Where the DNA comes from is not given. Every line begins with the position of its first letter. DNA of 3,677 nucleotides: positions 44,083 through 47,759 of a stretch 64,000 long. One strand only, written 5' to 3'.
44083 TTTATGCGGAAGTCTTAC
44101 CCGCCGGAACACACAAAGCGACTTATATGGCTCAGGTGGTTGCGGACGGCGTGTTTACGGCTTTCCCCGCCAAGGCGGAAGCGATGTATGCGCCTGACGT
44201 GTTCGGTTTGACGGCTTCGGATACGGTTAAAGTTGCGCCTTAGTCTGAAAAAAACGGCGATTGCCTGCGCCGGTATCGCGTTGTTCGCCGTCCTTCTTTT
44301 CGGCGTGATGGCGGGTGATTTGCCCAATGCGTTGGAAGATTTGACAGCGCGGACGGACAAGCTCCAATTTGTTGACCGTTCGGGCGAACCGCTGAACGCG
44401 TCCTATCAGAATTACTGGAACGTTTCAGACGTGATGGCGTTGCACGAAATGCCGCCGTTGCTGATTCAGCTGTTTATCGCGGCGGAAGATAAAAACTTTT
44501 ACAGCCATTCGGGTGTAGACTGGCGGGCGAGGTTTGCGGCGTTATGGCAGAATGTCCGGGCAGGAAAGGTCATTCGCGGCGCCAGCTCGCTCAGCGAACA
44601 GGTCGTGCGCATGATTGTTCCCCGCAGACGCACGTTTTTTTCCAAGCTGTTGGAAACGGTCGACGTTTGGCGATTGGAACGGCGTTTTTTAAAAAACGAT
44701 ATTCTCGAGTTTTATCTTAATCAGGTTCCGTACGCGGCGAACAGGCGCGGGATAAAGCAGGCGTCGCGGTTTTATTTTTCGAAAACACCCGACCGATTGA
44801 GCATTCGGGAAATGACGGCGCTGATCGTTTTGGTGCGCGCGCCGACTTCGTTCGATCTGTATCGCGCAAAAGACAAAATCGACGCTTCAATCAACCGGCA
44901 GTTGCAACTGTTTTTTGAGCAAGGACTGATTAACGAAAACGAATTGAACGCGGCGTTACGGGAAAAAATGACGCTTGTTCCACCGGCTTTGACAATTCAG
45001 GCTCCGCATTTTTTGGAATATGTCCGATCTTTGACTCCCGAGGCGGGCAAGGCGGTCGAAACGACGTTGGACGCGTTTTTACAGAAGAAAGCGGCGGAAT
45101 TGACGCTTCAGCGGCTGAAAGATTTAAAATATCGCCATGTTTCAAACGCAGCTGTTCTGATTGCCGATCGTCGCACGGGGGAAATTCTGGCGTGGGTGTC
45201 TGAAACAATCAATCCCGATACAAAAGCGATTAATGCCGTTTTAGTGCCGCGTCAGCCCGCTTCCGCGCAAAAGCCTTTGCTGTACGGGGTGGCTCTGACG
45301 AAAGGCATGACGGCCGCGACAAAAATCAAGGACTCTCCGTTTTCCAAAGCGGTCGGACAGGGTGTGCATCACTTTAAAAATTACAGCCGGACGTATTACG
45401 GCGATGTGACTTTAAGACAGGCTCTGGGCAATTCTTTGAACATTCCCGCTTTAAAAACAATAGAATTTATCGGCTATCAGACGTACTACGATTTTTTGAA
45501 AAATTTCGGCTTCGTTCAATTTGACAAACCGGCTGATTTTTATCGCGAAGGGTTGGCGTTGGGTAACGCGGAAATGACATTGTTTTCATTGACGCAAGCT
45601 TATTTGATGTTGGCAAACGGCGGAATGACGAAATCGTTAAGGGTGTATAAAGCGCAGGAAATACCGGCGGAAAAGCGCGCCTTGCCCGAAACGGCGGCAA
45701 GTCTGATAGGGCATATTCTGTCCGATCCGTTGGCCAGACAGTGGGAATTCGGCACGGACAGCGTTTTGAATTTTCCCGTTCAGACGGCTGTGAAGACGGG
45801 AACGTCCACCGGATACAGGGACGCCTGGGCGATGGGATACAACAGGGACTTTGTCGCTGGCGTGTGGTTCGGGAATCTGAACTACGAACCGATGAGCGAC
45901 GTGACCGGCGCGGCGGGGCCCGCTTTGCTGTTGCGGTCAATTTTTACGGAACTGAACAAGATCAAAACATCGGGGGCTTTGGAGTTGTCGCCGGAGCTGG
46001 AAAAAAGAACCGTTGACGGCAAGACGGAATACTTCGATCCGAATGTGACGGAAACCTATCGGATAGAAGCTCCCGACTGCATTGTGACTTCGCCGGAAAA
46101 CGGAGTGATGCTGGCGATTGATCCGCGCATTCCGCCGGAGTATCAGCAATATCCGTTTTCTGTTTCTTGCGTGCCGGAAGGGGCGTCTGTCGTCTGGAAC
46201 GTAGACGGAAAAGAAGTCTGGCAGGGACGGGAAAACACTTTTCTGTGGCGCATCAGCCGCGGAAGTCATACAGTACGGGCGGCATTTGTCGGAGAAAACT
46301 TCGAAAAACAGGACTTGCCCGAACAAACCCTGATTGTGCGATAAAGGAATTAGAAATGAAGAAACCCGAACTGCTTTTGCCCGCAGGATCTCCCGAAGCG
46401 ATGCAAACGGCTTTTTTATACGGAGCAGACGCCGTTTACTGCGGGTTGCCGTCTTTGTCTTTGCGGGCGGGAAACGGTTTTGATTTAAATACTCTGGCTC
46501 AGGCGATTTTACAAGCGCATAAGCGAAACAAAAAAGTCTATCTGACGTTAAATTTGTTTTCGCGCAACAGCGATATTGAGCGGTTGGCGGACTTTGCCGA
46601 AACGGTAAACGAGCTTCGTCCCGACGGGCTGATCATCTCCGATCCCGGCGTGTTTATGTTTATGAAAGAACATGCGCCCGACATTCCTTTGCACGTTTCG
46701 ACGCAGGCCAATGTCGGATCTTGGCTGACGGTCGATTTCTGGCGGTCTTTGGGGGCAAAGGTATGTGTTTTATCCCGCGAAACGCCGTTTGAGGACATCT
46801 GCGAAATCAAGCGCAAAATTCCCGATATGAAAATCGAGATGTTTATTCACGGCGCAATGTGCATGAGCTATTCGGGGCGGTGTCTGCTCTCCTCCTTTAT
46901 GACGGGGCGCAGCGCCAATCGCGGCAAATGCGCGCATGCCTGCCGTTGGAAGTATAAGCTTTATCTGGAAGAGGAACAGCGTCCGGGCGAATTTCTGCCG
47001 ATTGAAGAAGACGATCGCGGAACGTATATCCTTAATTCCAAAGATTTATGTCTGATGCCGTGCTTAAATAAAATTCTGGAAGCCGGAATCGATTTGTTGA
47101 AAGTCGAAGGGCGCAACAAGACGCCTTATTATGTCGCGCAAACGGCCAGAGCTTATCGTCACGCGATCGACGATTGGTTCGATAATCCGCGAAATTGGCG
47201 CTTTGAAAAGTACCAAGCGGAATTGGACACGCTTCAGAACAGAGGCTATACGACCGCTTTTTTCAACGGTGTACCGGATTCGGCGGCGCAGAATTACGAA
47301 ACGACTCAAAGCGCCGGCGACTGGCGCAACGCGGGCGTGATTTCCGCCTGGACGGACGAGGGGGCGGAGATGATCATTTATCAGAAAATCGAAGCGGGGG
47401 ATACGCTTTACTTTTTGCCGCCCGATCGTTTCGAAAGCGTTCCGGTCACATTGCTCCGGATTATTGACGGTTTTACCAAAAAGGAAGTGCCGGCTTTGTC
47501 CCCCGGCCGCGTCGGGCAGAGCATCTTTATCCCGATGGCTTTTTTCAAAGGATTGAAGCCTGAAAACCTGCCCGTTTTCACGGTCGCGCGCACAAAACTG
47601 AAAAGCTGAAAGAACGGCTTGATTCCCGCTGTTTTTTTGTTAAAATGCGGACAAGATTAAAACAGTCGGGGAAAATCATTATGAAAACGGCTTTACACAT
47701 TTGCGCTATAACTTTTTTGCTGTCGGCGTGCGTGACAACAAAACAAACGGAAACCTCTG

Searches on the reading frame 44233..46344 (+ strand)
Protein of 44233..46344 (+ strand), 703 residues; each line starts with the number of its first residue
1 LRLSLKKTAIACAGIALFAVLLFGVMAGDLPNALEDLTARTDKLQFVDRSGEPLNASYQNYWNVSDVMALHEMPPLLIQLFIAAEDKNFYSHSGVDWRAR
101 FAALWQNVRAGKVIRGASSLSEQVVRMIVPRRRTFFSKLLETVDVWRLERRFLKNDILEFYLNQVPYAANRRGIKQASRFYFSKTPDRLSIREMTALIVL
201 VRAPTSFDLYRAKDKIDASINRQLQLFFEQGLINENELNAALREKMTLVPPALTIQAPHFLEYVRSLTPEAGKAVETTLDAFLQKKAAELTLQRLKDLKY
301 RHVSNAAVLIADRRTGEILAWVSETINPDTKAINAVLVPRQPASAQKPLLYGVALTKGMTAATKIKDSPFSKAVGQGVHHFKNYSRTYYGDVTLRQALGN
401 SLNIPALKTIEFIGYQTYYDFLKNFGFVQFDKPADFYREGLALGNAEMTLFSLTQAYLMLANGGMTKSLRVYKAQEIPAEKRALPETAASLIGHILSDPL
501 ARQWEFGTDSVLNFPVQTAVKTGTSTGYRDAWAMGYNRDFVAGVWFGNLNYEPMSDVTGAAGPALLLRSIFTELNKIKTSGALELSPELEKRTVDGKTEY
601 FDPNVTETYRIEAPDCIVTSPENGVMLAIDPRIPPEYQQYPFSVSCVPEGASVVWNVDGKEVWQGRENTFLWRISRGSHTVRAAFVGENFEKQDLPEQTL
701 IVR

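Call 42: search_protein_families(library=pfam, proteins=[window:44233-46344:+], max_evalue=0.001)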
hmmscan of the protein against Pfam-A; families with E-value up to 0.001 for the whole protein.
window:44233-46344:+ (703 aa): 2 families
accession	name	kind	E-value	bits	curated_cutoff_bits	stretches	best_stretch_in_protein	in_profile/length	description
PF00912.28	Transgly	-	8.2e-46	156.1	27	1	61-224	10-174/178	Transglycosylase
PF00905.27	Transpeptidase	-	4e-19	69.4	22.1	1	307-537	2-265/299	Penicillin binding protein transpeptidase domain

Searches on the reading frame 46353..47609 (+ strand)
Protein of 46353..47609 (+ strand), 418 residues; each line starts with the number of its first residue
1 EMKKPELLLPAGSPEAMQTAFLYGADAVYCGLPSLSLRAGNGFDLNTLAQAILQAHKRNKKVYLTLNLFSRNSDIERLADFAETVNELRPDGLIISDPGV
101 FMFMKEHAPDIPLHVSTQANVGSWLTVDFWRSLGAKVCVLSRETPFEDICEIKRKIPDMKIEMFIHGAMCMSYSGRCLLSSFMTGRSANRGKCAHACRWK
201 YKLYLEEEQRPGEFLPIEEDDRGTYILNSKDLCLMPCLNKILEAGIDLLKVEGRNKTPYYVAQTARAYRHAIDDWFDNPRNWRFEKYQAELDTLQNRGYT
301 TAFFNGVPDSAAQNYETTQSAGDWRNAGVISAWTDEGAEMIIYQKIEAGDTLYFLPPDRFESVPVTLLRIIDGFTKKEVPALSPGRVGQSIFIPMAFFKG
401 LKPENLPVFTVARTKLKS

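Call 42: search_protein_families(library=pfam, proteins=[window:46353-47609:+], max_evalue=0.001)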
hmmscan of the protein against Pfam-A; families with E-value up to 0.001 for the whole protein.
window:46353-47609:+ (418 aa): 1 family
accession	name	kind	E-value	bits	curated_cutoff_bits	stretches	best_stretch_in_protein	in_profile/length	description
PF01136.24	Peptidase_U32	-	1.7e-87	293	22.4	1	76-308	2-231/233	Peptidase family U32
